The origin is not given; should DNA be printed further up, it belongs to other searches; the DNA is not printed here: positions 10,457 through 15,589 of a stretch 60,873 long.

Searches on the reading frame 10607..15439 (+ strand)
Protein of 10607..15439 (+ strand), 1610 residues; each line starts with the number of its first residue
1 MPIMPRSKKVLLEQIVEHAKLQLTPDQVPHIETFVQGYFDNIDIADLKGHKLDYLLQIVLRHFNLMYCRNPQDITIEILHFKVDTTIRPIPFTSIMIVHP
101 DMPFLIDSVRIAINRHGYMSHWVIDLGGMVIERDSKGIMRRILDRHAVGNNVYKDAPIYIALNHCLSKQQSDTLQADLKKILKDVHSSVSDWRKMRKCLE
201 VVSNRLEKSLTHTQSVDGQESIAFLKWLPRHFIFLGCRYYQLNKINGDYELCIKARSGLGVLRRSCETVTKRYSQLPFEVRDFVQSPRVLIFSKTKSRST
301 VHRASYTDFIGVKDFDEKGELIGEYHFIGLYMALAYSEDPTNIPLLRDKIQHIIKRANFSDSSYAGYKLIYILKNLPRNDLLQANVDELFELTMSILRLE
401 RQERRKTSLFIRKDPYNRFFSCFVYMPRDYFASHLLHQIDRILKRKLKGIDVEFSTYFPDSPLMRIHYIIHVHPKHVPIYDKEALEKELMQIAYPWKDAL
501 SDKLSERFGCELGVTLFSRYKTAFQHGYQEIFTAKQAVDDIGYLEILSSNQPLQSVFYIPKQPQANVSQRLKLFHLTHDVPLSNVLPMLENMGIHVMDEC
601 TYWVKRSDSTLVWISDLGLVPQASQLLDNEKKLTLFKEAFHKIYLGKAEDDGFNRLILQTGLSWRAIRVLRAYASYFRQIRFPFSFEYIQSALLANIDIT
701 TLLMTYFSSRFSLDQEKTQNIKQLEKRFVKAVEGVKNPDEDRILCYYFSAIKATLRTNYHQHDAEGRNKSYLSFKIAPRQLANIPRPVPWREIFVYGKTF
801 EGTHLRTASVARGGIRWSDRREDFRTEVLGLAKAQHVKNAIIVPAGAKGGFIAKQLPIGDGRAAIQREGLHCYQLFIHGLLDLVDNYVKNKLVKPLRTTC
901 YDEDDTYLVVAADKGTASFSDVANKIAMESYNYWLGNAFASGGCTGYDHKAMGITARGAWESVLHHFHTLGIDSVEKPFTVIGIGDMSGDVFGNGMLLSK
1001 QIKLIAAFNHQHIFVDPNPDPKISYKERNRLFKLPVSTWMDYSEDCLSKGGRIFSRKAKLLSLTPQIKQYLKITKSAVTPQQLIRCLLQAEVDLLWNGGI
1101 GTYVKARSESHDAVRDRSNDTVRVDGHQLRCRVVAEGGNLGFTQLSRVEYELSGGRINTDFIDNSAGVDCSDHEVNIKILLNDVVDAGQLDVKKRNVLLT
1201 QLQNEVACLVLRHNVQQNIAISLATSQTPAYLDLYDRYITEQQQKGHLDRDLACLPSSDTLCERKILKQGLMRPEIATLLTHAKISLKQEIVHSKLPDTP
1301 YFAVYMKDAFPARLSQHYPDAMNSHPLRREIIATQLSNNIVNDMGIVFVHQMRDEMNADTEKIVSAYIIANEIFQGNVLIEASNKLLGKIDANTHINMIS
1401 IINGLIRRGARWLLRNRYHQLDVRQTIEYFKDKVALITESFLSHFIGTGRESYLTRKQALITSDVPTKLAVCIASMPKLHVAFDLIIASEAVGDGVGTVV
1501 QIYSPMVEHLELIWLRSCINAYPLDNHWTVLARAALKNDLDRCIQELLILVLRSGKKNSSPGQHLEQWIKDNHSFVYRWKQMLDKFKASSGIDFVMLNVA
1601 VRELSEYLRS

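Call 16: search_protein_families(library=pfam, proteins=[window:10607-15439:+], max_evalue=0.001)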
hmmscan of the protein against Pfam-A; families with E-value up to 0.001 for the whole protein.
window:10607-15439:+ (1610 aa): 8 families
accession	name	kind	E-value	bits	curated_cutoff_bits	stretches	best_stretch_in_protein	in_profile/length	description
PF05088.18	Bac_GDH_CD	-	1.1e-240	799.7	22.8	1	730-1223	4-496/497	Bacterial NAD-glutamate dehydrogenase, catalytic domain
PF21074.2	GDH_C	-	2.1e-101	339.9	26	1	1268-1605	1-338/339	Glutamate dehydrogenase, C-terminal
PF21076.3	GDH_ACT2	-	5.1e-27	94.7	22.8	1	409-497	2-90/90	Glutamate dehydrogenase, ACT2 domain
PF21078.2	GDH_HM3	-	2.2e-25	89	24.6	1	648-712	1-65/66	Glutamate dehydrogenase, helical motif 3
PF21075.3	GDH_ACT1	-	3.1e-24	85.9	23.7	1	34-178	1-144/144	Glutamate dehydrogenase, ACT1 domain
PF21077.3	GDH_ACT3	-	1.2e-18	67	22.2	1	556-630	5-78/80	Glutamate dehydrogenase, ACT3 domain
PF21073.2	GDH_HM1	-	4.9e-18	65.2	21.2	1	343-400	1-58/60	Glutamate dehydrogenase, helical motif 1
PF21079.2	GDH_HM2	-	6.5e-11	42.5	21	1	504-545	2-43/45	Glutamate dehydrogenase, helical motif 2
